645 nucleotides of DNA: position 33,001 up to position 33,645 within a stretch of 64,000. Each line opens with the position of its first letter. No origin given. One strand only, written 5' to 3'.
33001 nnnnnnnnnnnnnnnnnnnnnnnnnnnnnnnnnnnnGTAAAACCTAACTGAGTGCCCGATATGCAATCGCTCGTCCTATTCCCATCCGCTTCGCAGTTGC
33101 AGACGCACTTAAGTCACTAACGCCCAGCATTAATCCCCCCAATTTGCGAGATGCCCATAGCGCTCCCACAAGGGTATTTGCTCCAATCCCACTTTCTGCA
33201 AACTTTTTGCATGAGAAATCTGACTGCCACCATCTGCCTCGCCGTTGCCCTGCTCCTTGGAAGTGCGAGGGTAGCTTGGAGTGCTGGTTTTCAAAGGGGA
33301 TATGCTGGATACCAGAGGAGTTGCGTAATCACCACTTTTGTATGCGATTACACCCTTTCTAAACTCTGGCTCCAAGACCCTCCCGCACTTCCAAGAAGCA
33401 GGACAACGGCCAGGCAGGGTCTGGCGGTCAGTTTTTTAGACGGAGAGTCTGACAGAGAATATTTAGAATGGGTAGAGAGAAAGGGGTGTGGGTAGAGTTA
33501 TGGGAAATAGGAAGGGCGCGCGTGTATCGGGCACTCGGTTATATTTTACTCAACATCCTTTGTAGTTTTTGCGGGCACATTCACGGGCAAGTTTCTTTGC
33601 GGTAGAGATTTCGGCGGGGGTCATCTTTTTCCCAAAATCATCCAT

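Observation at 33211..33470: Head-to-head junction of two inverted orphan gene starts (imperfect palindrome of about 250 bp)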

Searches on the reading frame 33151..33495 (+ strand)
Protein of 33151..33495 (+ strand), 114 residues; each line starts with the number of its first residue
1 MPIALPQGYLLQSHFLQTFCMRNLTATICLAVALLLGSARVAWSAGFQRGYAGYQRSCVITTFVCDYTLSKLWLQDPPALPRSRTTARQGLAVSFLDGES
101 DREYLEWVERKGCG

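Call 23: find_encoding_contigs(protein=window:33211-33495:+, flank=10000, max_places=10)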
Protein window:33211-33495:+ (94 aa): no gene with exactly this product is on record in the collection.

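Call 24: find_encoding_contigs(protein=window:33151-33495:+, flank=10000, max_places=10)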
Protein window:33151-33495:+ (114 aa): no gene with exactly this product is on record in the collection.

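Call 59: search_protein_families(library=ncbifam, proteins=[window:33211-33495:+], max_evalue=0.01)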
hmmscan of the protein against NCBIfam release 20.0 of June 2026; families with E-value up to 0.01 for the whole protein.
window:33211-33495:+ (94 aa): 0 families
